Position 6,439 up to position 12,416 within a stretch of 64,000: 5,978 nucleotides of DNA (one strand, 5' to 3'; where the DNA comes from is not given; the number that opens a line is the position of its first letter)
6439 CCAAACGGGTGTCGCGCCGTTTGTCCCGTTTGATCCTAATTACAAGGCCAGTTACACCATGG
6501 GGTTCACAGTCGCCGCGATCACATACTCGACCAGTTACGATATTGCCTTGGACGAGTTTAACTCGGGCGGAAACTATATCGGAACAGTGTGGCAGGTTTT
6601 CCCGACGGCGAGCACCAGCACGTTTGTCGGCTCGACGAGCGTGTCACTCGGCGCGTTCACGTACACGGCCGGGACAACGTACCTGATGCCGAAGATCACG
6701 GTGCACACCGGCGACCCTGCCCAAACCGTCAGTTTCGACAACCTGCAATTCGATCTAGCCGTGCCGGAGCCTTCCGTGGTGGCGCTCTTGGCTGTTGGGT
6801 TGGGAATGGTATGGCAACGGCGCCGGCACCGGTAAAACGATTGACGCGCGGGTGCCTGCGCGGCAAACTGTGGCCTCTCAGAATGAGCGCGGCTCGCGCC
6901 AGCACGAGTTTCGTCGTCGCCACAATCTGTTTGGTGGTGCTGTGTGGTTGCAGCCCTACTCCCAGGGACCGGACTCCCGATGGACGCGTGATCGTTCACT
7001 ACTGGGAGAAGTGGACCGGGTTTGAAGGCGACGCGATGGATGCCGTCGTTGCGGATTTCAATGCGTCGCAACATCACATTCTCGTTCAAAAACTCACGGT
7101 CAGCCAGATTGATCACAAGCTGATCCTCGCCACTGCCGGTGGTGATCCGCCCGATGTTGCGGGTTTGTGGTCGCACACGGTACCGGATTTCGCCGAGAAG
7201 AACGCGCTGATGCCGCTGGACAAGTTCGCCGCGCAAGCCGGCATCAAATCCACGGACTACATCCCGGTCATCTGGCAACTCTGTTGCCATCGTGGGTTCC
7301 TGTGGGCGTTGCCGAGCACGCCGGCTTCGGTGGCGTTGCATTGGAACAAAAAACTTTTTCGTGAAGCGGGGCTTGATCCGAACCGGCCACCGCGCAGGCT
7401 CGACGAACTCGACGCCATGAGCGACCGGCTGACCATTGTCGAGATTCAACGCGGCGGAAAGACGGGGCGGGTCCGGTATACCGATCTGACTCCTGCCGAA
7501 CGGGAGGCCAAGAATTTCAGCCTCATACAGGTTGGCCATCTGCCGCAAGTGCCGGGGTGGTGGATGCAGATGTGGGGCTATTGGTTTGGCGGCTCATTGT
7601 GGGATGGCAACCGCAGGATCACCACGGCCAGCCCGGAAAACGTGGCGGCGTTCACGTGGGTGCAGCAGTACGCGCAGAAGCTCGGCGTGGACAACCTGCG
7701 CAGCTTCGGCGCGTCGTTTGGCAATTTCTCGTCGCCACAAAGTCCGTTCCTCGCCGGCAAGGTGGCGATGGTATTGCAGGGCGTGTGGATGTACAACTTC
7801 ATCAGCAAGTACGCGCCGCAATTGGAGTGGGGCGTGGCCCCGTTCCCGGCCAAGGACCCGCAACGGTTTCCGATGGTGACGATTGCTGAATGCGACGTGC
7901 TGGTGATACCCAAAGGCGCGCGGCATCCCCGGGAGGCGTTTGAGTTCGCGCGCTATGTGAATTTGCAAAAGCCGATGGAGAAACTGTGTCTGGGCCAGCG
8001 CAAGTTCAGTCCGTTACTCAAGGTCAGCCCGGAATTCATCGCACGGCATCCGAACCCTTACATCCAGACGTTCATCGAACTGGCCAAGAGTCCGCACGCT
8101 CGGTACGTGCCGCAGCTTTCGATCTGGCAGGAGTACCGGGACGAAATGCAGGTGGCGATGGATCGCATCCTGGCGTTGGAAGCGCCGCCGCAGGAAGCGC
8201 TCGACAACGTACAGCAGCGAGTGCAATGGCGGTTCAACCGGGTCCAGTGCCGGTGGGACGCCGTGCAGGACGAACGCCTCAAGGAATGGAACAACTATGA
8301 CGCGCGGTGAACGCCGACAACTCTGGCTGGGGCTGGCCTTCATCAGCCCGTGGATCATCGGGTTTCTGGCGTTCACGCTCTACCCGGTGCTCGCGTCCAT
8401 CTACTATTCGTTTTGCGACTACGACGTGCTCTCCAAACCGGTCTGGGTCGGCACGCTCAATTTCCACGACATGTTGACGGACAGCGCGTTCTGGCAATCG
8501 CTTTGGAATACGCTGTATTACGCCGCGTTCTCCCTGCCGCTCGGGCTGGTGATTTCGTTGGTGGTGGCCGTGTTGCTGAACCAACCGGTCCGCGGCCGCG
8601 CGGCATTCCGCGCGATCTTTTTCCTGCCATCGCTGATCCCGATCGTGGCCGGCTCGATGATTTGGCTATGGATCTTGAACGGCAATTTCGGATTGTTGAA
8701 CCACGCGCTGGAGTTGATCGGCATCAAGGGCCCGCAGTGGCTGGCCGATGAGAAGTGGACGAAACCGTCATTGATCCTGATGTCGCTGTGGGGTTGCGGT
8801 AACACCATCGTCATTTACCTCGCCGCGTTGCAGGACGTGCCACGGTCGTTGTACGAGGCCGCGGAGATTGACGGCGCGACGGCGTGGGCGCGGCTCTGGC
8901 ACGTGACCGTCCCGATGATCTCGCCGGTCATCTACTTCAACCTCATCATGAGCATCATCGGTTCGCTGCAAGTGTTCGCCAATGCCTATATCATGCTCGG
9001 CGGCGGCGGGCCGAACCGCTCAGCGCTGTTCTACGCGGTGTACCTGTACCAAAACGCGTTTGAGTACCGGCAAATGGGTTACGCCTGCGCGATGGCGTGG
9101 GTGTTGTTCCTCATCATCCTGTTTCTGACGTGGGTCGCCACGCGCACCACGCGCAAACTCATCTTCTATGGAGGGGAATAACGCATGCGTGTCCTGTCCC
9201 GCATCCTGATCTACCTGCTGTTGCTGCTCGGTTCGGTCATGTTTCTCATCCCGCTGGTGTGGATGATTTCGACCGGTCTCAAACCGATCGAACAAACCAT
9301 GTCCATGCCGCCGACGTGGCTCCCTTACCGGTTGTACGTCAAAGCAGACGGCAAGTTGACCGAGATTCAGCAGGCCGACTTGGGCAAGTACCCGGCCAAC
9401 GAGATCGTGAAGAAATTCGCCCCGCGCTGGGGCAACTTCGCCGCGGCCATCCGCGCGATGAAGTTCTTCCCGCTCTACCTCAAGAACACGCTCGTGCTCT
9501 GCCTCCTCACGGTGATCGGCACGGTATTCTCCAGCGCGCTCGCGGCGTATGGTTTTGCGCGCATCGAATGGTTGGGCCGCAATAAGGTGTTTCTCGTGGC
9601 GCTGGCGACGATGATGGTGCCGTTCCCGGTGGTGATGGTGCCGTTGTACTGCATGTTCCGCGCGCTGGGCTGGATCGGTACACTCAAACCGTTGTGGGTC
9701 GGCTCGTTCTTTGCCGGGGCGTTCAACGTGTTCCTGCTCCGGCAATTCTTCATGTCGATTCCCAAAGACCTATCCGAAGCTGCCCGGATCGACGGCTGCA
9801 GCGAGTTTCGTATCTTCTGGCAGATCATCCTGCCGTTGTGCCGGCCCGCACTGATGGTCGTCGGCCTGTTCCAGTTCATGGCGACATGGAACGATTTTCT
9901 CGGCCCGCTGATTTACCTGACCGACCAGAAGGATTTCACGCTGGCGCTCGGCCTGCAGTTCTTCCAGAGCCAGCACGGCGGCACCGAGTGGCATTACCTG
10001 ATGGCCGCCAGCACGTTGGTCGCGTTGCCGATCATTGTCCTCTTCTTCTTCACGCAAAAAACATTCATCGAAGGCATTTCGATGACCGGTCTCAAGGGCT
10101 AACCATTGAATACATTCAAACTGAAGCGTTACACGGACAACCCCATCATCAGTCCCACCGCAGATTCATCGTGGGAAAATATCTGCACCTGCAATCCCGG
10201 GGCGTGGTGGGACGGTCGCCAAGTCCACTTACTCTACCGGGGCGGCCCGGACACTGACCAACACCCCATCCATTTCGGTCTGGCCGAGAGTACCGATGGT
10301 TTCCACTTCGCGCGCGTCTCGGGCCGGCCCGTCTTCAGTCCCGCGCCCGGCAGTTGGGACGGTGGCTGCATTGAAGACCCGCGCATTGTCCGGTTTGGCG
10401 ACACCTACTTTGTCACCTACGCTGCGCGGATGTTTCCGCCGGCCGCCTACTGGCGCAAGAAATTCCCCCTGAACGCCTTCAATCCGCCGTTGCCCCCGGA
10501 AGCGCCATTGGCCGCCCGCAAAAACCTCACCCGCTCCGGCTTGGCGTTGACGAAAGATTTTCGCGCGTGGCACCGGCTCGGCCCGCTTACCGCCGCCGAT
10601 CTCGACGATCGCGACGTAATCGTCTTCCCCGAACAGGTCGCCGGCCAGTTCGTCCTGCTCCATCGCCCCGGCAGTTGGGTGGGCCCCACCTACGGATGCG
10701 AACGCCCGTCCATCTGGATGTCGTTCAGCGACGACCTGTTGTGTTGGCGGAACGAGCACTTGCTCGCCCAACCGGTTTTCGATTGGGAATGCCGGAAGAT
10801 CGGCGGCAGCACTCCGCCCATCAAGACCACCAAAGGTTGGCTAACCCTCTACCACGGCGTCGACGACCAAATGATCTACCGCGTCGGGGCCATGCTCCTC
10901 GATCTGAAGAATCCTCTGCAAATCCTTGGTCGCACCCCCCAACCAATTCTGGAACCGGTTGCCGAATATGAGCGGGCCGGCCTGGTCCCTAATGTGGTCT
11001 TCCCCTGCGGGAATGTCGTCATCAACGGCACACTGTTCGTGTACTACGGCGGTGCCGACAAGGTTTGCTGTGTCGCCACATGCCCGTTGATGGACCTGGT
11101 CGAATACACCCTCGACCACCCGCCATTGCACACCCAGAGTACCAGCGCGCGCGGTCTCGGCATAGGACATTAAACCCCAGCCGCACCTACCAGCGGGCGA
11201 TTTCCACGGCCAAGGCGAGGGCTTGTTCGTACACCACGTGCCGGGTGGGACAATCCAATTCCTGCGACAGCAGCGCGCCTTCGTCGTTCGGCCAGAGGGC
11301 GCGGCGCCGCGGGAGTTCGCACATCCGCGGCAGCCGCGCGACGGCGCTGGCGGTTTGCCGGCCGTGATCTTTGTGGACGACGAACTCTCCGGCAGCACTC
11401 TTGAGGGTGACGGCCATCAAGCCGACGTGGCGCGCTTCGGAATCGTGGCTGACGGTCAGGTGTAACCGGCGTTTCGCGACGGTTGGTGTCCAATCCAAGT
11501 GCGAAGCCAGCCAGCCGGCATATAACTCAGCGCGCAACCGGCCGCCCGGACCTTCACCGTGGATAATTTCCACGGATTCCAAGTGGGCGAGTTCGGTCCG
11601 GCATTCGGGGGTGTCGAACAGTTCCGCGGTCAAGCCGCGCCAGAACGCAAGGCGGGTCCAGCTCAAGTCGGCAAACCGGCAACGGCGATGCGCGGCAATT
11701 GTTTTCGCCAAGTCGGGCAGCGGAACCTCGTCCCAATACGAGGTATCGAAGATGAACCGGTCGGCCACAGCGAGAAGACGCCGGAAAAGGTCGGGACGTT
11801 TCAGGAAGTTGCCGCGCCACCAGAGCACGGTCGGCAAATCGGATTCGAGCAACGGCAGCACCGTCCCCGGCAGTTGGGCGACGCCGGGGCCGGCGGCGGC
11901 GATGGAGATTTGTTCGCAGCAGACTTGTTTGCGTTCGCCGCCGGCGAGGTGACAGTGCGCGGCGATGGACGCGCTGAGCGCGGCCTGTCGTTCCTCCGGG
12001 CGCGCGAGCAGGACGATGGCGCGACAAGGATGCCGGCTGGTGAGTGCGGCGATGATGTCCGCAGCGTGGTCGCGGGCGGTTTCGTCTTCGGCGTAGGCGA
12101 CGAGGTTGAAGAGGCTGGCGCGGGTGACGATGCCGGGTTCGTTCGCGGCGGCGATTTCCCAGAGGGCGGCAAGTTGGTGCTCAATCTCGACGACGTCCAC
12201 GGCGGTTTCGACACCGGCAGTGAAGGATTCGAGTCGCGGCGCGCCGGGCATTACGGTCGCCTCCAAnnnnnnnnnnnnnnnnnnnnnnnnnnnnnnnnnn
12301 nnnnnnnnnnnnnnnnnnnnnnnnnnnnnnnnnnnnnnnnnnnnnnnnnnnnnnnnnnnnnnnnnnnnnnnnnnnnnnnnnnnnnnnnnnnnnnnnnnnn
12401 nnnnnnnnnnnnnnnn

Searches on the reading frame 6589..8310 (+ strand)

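Call 85: search_protein_families(library=pfam, proteins=[window:6589-8310:+], max_evalue=0.00001)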
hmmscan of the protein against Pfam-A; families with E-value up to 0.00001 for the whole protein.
window:6589-8310:+ (573 aa): 2 families
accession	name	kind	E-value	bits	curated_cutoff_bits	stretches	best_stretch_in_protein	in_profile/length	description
PF01547.30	SBP_bac_1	-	1.7e-24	87.8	26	1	149-457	9-300/307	Bacterial extracellular solute-binding protein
PF13416.11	SBP_bac_8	-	3.2e-18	67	27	1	153-480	2-265/279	Bacterial extracellular solute-binding protein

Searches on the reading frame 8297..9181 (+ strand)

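Call 85: search_protein_families(library=pfam, proteins=[window:8297-9181:+], max_evalue=0.00001)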
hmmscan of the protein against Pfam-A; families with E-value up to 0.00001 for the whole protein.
window:8297-9181:+ (294 aa): 1 family
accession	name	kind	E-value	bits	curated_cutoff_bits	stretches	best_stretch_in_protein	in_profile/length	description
PF00528.27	BPD_transp_1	-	1.6e-19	70.8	26.4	1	83-286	1-180/184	Binding-protein-dependent transport system inner membrane component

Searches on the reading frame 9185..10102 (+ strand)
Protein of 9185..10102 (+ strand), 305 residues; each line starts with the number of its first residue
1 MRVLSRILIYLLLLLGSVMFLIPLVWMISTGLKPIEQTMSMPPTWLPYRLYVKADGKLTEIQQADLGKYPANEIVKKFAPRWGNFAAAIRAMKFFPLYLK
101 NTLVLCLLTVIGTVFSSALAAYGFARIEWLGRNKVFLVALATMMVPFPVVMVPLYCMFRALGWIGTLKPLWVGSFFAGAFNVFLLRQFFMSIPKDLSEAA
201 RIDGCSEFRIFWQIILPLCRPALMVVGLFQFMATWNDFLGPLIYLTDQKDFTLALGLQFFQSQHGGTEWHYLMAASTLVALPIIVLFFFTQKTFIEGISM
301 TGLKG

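Call 85: search_protein_families(library=pfam, proteins=[window:9185-10102:+], max_evalue=0.00001)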
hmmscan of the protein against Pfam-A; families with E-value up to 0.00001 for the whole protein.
window:9185-10102:+ (305 aa): 1 family
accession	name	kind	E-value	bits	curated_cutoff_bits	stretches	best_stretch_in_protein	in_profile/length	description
PF00528.27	BPD_transp_1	-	6.1e-20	72.2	26.4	1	120-293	9-177/184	Binding-protein-dependent transport system inner membrane component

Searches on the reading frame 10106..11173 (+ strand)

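Call 85: search_protein_families(library=pfam, proteins=[window:10106-11173:+], max_evalue=0.00001)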
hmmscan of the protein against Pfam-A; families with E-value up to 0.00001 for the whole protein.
window:10106-11173:+ (355 aa): 1 family
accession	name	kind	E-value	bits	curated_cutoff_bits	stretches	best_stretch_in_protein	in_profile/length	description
PF04041.19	Glyco_hydro_130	-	4e-49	167.7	26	2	140-332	121-318/320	beta-1,4-mannooligosaccharide phosphorylase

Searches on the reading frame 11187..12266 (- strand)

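Call 37: search_protein_families(library=pfam, proteins=[window:11187-12266:-], max_evalue=0.00001)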
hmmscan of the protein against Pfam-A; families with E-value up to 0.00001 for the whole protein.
window:11187-12266:- (359 aa): 2 families
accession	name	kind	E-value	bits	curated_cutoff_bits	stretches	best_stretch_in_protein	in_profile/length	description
PF10128.15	OpcA_G6PD_assem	-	8.7e-25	87.5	27.9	1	74-180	3-108/118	Glucose-6-phosphate dehydrogenase subunit N-terminal domain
PF20171.3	OpcA_G6PD_C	-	1.9e-23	83.8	27.7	1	198-350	3-135/135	Glucose-6-phosphate dehydrogenase subunit C-terminal domain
